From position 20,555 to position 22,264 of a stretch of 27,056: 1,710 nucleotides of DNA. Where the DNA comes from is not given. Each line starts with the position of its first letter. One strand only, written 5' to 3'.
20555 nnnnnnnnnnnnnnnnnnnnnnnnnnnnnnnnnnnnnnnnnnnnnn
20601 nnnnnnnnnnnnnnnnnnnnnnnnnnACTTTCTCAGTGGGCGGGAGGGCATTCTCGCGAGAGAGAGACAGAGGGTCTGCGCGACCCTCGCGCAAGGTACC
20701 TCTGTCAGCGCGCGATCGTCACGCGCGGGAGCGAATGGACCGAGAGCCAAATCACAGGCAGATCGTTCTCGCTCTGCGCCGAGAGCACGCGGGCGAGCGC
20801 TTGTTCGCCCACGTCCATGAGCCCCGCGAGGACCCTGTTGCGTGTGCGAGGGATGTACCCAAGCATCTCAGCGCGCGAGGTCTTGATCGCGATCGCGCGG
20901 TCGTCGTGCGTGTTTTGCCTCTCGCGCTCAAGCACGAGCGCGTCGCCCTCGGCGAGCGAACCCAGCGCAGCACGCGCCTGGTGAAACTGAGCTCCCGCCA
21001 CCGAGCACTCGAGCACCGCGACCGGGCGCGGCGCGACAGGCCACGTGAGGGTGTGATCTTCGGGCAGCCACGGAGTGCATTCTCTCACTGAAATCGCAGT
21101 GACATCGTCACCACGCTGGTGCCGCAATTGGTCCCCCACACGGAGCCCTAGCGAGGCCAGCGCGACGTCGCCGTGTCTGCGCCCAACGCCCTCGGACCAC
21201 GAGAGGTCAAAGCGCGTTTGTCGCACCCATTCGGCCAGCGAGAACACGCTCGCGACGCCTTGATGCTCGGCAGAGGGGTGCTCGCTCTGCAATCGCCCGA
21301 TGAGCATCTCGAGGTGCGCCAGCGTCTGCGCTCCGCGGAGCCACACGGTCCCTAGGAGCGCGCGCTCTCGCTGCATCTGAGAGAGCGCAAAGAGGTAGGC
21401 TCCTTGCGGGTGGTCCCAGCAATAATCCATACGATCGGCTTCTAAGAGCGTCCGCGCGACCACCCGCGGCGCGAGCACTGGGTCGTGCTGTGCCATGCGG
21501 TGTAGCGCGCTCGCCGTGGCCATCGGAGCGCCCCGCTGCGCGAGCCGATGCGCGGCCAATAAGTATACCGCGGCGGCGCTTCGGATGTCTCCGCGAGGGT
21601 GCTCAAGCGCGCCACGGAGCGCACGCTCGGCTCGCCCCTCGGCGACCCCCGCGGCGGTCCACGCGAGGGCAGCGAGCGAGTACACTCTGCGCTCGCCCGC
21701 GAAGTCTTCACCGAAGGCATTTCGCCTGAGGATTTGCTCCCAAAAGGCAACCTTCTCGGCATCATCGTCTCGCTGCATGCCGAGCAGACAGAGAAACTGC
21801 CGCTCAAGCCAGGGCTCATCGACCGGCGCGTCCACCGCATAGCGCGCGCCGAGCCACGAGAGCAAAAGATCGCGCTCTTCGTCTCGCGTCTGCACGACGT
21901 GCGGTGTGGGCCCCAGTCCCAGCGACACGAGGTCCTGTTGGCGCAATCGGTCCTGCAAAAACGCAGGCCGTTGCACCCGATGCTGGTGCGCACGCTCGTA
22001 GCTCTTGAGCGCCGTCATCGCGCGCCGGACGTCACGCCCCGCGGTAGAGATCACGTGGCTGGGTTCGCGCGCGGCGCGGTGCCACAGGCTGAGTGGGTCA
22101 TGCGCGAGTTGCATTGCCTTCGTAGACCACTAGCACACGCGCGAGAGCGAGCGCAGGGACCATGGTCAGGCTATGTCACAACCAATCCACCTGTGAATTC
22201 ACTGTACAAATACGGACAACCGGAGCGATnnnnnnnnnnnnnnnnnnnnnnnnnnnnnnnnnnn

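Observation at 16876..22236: Candidate novel operon: HIRAN-domain protein, cytochrome P450 and membrane pseudokinase, with a dyad-symmetric element in its promoter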

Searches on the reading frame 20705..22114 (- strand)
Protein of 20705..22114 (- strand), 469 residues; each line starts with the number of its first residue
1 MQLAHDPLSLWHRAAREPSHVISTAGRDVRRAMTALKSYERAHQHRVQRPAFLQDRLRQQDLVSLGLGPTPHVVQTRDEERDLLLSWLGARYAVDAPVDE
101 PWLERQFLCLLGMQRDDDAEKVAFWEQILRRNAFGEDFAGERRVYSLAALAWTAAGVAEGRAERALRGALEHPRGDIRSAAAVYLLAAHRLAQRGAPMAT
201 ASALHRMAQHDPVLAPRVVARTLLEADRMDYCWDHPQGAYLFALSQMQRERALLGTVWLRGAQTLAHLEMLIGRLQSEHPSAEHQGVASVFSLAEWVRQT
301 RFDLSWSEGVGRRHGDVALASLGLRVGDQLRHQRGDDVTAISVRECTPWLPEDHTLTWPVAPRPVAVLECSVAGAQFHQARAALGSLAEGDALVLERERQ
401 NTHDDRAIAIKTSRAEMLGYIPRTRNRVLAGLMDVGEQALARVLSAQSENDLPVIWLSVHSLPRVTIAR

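Call 3: search_protein_families(library=pfam, proteins=[window:20705-22114:-], max_evalue=0.01)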
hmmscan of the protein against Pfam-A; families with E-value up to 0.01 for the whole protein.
window:20705-22114:- (469 aa): 1 family
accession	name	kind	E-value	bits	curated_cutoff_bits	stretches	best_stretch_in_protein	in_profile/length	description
PF08797.16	HIRAN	-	1.4e-14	54.1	24.7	1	367-453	3-86/96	HIRAN domain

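Call 12: find_homologous_proteins(query=window:20705-22114:-, max_evalue=0.001)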
Query window:20705-22114:- (469 aa): 10 proteins with E <= 0.001 among 8000 candidates.
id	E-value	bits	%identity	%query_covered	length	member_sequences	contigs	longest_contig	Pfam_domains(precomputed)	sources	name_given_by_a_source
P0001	0.0e+0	1040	100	100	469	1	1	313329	PF08797.17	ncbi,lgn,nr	ncbi:MAG: HIRAN domain-containing protein [Deltaproteobacteria bacterium]|nr:HIRAN domain-containing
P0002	1.6e-119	418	49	97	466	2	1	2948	PF08797.17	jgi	jgi:hypothetical protein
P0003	7.5e-118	412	49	98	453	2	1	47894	PF08797.17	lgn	-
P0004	5.0e-113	396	45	99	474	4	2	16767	PF08797.17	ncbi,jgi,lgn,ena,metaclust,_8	metaclust:\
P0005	2.8e-112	394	46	98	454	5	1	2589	PF08797.17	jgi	jgi:hypothetical protein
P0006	1.4e-111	392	46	98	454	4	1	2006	PF08797.17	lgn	-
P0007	2.1e-111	391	46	100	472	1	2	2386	PF08797.17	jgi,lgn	jgi:hypothetical protein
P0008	7.4e-111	389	45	98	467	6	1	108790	PF08797.17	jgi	jgi:hypothetical protein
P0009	2.4e-108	381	46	98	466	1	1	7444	PF08797.17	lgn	-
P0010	1.2e-107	379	44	98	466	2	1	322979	PF08797.17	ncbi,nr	ncbi:MAG: HIRAN domain-containing protein [Myxococcales bacterium]|nr:HIRAN domain-containing protei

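Call 13: find_encoding_contigs(protein=window:20705-22114:-, flank=10000, max_places=6)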
Protein window:20705-22114:- (469 aa): 1 contig read that carries it; 1 place shown.
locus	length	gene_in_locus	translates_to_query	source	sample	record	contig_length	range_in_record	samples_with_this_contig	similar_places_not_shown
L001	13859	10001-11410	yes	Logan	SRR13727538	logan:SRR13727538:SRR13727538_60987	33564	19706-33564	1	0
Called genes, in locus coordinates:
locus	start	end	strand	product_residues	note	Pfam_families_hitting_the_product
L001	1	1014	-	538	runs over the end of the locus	PF11617:Cu-binding_MopE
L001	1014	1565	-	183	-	-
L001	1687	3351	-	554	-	PF00069:Pkinase, PF07714:PK_Tyr_Ser-Thr, PF00560:LRR_1 (faint), PF12799:LRR_4 (faint), PF13855:LRR_8 (weak), PF13516:LRR_6 (weak)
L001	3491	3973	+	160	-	-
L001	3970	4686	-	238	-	-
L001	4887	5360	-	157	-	PF00255:GSHPx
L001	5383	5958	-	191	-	PF00583:Acetyltransf_1 (weak), PF13508:Acetyltransf_7 (weak)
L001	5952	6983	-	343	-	PF01207:Dus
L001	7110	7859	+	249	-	PF02698:DUF218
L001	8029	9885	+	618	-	PF00034:Cytochrom_C (faint), PF03150:CCP_MauG (faint)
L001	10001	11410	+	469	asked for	PF08797:HIRAN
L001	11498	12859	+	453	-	PF00067:p450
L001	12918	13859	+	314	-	?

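Call 14: find_encoding_contigs(protein=P0010, flank=8000, max_places=3)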
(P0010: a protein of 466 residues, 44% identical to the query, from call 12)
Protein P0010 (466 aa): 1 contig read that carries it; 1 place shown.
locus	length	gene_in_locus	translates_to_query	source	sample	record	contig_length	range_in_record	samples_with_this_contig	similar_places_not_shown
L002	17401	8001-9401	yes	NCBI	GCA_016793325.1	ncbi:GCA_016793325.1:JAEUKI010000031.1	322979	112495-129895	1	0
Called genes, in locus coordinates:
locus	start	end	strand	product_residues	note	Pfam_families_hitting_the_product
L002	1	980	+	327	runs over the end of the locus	PF12625:Arabinose_bd, PF12833:HTH_18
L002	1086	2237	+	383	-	-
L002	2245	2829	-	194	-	-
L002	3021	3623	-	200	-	PF00583:Acetyltransf_1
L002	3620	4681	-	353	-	PF01207:Dus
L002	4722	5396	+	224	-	PF02698:DUF218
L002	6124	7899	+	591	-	PF00034:Cytochrom_C (faint), PF03150:CCP_MauG (faint)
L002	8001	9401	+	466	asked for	PF08797:HIRAN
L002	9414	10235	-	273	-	PF04116:FA_hydroxylase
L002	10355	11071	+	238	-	PF00440:TetR_N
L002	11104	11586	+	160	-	PF10604:Polyketide_cyc2 (weak)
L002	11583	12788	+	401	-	PF06742:DUF1214 (faint)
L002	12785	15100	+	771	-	PF13469:Sulfotransfer_3, PF00106:adh_short, PF08659:KR (weak), PF13561:adh_short_C2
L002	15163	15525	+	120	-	-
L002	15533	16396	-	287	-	-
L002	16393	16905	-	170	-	-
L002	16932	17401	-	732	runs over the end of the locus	-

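Call 15: find_encoding_contigs(protein=P0008, flank=8000, max_places=3)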
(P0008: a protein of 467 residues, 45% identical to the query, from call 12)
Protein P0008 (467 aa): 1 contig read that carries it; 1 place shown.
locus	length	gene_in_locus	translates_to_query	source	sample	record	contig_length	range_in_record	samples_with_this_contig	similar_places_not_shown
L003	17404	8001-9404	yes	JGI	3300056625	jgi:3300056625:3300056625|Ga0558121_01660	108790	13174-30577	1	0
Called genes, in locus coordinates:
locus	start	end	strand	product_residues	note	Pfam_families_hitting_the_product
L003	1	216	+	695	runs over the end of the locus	PF04885:Stig1 (faint)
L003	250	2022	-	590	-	PF00069:Pkinase, PF07714:PK_Tyr_Ser-Thr, PF00560:LRR_1 (faint), PF12799:LRR_4 (faint), PF13855:LRR_8 (weak), PF13516:LRR_6 (weak)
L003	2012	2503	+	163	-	-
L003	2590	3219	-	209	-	-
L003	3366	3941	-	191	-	PF00583:Acetyltransf_1 (weak)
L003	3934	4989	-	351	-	PF01207:Dus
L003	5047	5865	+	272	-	PF02698:DUF218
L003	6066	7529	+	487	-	-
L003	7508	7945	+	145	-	PF03150:CCP_MauG (weak), PF00034:Cytochrom_C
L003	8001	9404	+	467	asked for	PF08797:HIRAN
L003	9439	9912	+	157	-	PF10604:Polyketide_cyc2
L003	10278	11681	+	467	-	PF00078:RVT_1, PF08388:GIIM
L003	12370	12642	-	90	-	-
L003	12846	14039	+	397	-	PF06742:DUF1214 (faint)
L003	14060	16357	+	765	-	PF13469:Sulfotransfer_3, PF00106:adh_short, PF08659:KR (weak), PF13561:adh_short_C2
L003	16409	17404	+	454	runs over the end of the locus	PF00067:p450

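Call 16: find_encoding_contigs(protein=P0003, flank=8000, max_places=3)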
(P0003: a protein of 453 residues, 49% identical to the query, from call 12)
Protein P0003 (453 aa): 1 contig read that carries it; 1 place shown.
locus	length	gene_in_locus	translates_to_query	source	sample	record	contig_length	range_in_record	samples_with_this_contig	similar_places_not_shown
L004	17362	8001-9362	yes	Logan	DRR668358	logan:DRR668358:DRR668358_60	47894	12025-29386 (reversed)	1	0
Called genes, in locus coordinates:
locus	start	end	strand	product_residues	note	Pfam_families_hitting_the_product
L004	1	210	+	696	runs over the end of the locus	PF04885:Stig1 (faint), PF17164:DUF5122 (faint)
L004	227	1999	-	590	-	PF00069:Pkinase, PF07714:PK_Tyr_Ser-Thr, PF00560:LRR_1 (faint), PF13855:LRR_8 (weak), PF12799:LRR_4 (weak), PF13516:LRR_6 (weak)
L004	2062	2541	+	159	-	-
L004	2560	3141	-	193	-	-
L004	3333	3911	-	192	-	PF00583:Acetyltransf_1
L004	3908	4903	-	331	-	PF01207:Dus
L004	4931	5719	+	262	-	PF02698:DUF218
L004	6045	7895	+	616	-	PF03150:CCP_MauG (faint), PF13442:Cytochrome_CBB3 (faint), PF00034:Cytochrom_C (weak)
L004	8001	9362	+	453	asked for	PF08797:HIRAN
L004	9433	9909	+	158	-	PF10604:Polyketide_cyc2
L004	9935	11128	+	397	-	PF06742:DUF1214 (faint)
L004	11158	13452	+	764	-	PF00685:Sulfotransfer_1 (faint), PF13469:Sulfotransfer_3, PF00106:adh_short, PF08659:KR (weak), PF13561:adh_short_C2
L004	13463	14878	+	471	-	PF00067:p450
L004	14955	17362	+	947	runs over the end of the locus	-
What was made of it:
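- The P450 starts 10 nt after the sulfotransferase/SDR gene in L004 (call 16). Between 0 and 4 unrelated genes, and in L003 a group II intron, lie between the two genes (calls 15, 16).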

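Call 17: find_encoding_contigs(protein=P0004, flank=8000, max_places=3)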
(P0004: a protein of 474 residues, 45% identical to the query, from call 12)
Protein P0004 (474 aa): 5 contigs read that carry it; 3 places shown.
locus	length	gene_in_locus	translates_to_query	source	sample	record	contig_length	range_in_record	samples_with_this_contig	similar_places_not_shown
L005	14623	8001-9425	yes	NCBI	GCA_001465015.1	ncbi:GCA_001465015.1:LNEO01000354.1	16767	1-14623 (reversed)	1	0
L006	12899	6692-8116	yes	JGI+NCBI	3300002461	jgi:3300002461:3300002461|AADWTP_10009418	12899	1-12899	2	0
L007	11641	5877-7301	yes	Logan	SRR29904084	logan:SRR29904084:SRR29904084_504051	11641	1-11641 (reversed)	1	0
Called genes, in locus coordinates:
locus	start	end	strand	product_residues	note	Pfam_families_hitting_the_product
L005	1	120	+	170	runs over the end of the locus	-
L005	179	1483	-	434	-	-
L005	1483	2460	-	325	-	PF02685:Glucokinase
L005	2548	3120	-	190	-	-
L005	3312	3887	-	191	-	PF00583:Acetyltransf_1 (weak)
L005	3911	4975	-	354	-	PF01207:Dus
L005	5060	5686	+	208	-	PF02698:DUF218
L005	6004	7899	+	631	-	PF00034:Cytochrom_C (faint), PF03150:CCP_MauG (faint)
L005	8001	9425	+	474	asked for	PF08797:HIRAN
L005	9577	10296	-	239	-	-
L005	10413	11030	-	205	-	PF09536:DUF2378 (weak)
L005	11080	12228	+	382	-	-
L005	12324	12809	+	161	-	PF10604:Polyketide_cyc2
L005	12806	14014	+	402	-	PF06742:DUF1214 (faint)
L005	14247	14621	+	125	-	?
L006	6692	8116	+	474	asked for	PF08797:HIRAN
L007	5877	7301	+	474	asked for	PF08797:HIRAN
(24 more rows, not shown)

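Call 25: search_protein_families(library=padloc, proteins=[window:20705-22114:-], max_evalue=0.01)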
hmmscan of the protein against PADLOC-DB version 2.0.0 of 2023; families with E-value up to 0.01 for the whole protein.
window:20705-22114:- (469 aa): 6 families
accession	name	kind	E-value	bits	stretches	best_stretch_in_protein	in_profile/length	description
PDLC04352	PDC-M03B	-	2.2e-10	38.5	1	368-439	134-205/250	-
PDLC04347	PDC-M03B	-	2.2e-10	38.5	1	379-444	141-206/245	-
PDLC04348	PDC-M03B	-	4.5e-10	37.7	1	366-454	128-218/248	-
PDLC04349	PDC-M03B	-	4e-08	31.2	1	385-450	152-217/232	-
PDLC04346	PDC-M03B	-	0.00012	19.8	1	379-440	100-163/262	-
PDLC04351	PDC-M03B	-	0.0088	13.6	0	368-458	131-226/255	-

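Call 27: predict_structure(alignment_id=A1)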
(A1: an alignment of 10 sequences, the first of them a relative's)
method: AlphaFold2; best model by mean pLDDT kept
length: 469 residues; sequences in the alignment: 10
mean_pLDDT: 62.2   pTM: 0.50
mean pLDDT of the five models: 62.2, 54.7, 54.5, 54.4, 48.7
residues with pLDDT >= 90: 24; 70-90: 168; 50-70: 145; < 50: 132
segments of 3 or more residues with pLDDT < 50: 1-3, 215-239, 243-247, 249-252, 260-266, 278-325, 346-374, 463-469
pLDDT, mean of each block of 10 residues (from residue 1): 60 65 66 79 70 82 80 78 86 77 87 84 90 75 90 85 90 80 76 58 60 50 41 41 49 50 47 52 34 30 36 30 47 57 49 28 28 52 71 78 72 80 59 59 64 59 40
secondary structure, 60 per line:
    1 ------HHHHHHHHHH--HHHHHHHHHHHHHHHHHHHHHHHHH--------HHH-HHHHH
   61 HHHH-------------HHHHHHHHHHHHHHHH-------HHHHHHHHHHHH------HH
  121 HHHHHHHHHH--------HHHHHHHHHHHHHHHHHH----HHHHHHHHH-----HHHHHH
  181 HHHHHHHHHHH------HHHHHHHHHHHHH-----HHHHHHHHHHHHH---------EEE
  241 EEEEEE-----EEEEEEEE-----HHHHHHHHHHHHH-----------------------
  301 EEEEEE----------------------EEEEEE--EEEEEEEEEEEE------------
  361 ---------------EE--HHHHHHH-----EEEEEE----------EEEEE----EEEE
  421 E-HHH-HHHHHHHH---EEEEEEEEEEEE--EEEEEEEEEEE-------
elements in order: H7-16 H19-43 H56-64 H78-93 H101-112 H119-130 H139-156 H161-169 H175-191 H198-210 H216-228 E238-246 E252-259 H265-277 E301-306 E329-334 E337-348 H380-386 E392-397 E408-412 E417-421 H427-434 E438-449 E452-462
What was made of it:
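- Tried and rejected: The first AF2 run with 10 close homologues gave a poor model (pLDDT 62; aa 215-374 below 50; call 27).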

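Call 37: search_protein_families(library=pfam, proteins=[P0002, P0003, P0004, P0007, P0010], max_evalue=10)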
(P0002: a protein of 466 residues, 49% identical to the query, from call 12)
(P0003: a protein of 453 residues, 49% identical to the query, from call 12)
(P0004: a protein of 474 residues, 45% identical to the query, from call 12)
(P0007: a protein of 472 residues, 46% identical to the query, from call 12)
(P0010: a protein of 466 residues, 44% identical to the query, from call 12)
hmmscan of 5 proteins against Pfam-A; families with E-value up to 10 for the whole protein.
P0002 (466 aa): 1 family
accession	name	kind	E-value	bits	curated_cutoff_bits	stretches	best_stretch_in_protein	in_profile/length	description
PF08797.16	HIRAN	-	4.3e-13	49.4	24.7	1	364-440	4-78/96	HIRAN domain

P0003 (453 aa): 1 family
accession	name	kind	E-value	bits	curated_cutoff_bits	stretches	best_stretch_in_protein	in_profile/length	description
PF08797.16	HIRAN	-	3.8e-14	52.7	24.7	1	358-427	4-70/96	HIRAN domain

P0004 (474 aa): 1 family
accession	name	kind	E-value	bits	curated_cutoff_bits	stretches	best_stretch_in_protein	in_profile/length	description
PF08797.16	HIRAN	-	1.6e-15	57.1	24.7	1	358-440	4-83/96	HIRAN domain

P0007 (472 aa): 1 family
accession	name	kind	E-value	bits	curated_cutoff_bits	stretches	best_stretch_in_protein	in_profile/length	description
PF08797.16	HIRAN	-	2.1e-14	53.5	24.7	1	366-435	4-70/96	HIRAN domain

P0010 (466 aa): 3 families
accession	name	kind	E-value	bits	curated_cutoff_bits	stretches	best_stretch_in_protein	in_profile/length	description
PF08797.16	HIRAN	-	5.4e-16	58.7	24.7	1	358-427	4-70/96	HIRAN domain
PF17820.7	PDZ_6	-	0.07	13.3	27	0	360-386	23-51/54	PDZ domain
PF13646.12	HEAT_2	-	0.93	10.3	27.7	2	157-217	31-84/88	HEAT repeats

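Call 42: find_related_loci(query=A1, collection=genome_contigs, flank=10000)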
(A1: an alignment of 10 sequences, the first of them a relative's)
Query A1 (469 aa) in genome_contigs; peptide patterns used: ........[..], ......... (x = any residue, [..] = any of these).
43 stretches matched a pattern; 4 encode a relative of the query (tblastn E <= 1e-3); 4 distinct loci.
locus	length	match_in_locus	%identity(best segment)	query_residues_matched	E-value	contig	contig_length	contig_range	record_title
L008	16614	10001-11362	45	6-467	9e-119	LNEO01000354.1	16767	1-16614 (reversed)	MAG: Deltaproteobacteria bacterium Ga0077539 Ga0077539_1309.1, whole genome shotgun sequence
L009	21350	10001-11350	44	6-463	6e-113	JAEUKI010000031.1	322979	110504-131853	MAG: Myxococcales bacterium isolate new MAG-91 k141_2947274, whole genome shotgun sequence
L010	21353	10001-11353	46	6-464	5e-109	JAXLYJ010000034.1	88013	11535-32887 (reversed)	MAG: Polyangiales bacterium isolate STL-MYX10 C1.257.fa-34, whole genome shotgun sequence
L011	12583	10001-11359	45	3-463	1e-107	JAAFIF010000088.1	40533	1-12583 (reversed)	MAG: Myxococcales bacterium isolate bin23.maxbin.ball.042 WN_Myxococcales_1_scaffold_37, whole genome shotgun sequence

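Call 52: search_protein_families(library=ncbifam, proteins=[window:20705-22114:-], max_evalue=0.01)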
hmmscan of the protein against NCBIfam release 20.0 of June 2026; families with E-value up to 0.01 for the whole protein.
window:20705-22114:- (469 aa): 0 families

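Call 58: fold_search(model_id=the predicted structure, library=pdb)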
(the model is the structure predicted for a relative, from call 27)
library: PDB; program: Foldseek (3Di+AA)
matches with E <= 10: 496; with E <= 0.001: 4
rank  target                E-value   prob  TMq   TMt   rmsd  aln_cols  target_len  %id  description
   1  3k2y_D                4.0e-05  1.00  0.18  0.67   3.6        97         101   31  Crystal structure of protein lp_0118 from Lactobacillus plantarum,northeast structural genomics consortium target LpR9 (released 2009-11-17)
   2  3k2y_C                6.1e-05  1.00  0.18  0.67   3.5        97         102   31  Crystal structure of protein lp_0118 from Lactobacillus plantarum,northeast structural genomics consortium target LpR9 (released 2009-11-17)
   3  3k2y_B                8.8e-05  1.00  0.17  0.64   3.8        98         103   31  Crystal structure of protein lp_0118 from Lactobacillus plantarum,northeast structural genomics consortium target LpR9 (released 2009-11-17)
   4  3k2y_A                1.6e-04  1.00  0.17  0.64   3.7        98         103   31  Crystal structure of protein lp_0118 from Lactobacillus plantarum,northeast structural genomics consortium target LpR9 (released 2009-11-17)
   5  4s0n_C                1.0e-03  1.00  0.16  0.50   6.1       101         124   19  Crystal Structure of HLTF HIRAN Domain bound to DNA (released 2015-05-27)
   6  4s0n_B                1.5e-03  1.00  0.14  0.48   2.9        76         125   20  Crystal Structure of HLTF HIRAN Domain bound to DNA (released 2015-05-27)
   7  6kcs_A                1.5e-03  1.00  0.15  0.51   3.2        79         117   18  Crystal structure of HIRAN domain of HLTF in complex with duplex DNA (released 2020-06-10)
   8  4s0n_D                1.7e-03  1.00  0.16  0.50   6.2       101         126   19  Crystal Structure of HLTF HIRAN Domain bound to DNA (released 2015-05-27)
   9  4xzg_G                2.1e-03  1.00  0.14  0.47   2.9        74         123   19  Crystal structure of HIRAN domain of human HLTF (released 2015-04-15)
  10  4xzg_H                2.7e-03  1.00  0.14  0.48   3.1        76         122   20  Crystal structure of HIRAN domain of human HLTF (released 2015-04-15)
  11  4xzg_C                2.7e-03  1.00  0.14  0.48   3.0        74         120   19  Crystal structure of HIRAN domain of human HLTF (released 2015-04-15)
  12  4s0n_A                3.0e-03  1.00  0.14  0.48   3.1        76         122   20  Crystal Structure of HLTF HIRAN Domain bound to DNA (released 2015-05-27)
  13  4xzg_F                3.7e-03  1.00  0.14  0.49   3.1        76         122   20  Crystal structure of HIRAN domain of human HLTF (released 2015-04-15)
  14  4xzg_A                3.9e-03  1.00  0.14  0.48   3.0        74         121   19  Crystal structure of HIRAN domain of human HLTF (released 2015-04-15)
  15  5bnh_A                3.9e-03  1.00  0.14  0.46   3.0        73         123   19  Crystal structure of the HLTF HIRAN domain with a ssDNA fragment (released 2016-05-25)
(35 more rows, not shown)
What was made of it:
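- On HIRAN domain (PF08797): Foldseek hits to 3K2Y and 4S0N (call 58).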

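Call 80: predict_structure(alignment_id=A4)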
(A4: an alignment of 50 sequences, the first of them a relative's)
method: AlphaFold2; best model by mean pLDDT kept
length: 469 residues; sequences in the alignment: 50
mean_pLDDT: 92.1   pTM: 0.91
mean pLDDT of the five models: 92.1, 90.8, 90.5, 90.2, 90.0
residues with pLDDT >= 90: 379; 70-90: 73; 50-70: 14; < 50: 3
segments of 3 or more residues with pLDDT < 50: 1-3
pLDDT, mean of each block of 10 residues (from residue 1): 74 88 75 92 93 96 93 90 93 90 95 94 96 89 96 97 98 96 97 96 98 97 94 95 90 94 96 83 80 80 89 94 97 95 97 87 91 93 96 96 93 97 92 94 97 97 80
secondary structure, 60 per line:
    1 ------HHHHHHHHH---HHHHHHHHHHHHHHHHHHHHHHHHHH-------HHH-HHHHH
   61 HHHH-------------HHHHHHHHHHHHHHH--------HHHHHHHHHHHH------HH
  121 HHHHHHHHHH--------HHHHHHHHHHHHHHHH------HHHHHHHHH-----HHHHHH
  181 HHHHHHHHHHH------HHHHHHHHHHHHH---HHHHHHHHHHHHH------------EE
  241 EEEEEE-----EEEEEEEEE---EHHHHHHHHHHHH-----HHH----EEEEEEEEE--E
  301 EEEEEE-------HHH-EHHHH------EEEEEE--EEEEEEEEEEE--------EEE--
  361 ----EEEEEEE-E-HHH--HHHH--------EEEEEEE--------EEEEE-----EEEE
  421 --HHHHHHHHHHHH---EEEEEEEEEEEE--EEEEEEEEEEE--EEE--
elements in order: H7-15 H19-44 H56-64 H78-92 H101-112 H119-130 H139-154 H161-169 H175-191 H198-210 H214-226 E239-246 E252-260 H265-276 E289-297 E300-306 H319-322 E329-334 E337-347 E356-358 E365-371 H380-383 E392-398 E407-411 E417-420 H423-434 E438-449 E452-462 E465-467
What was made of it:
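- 20705..22114 (-): Gene for a 469-aa three-domain protein: HEAT-like solenoid, MM3350/PRiA4_ORF3-like domain and HIRAN domain. AF2 model: pLDDT 92, pTM 0.91 (call 80).
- Tried and rejected: Adding 39 distant relatives fixed it (call 80).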

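Call 95: find_related_loci(query=A7, collection=metagenome_contigs, flank=10000)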
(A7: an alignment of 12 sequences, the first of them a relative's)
Query A7 (469 aa) in metagenome_contigs; peptide patterns used: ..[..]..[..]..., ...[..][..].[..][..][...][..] (x = any residue, [..] = any of these).
61 stretches matched a pattern; 2 encode a relative of the query (tblastn E <= 1e-3); 2 distinct loci.
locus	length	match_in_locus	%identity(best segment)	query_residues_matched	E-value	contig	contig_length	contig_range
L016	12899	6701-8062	45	6-467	2e-119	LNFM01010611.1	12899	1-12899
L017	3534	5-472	31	319-461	2e-15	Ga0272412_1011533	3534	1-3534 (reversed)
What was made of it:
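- Tried and rejected: The genome and metagenome scans added few loci (calls 42, 95).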
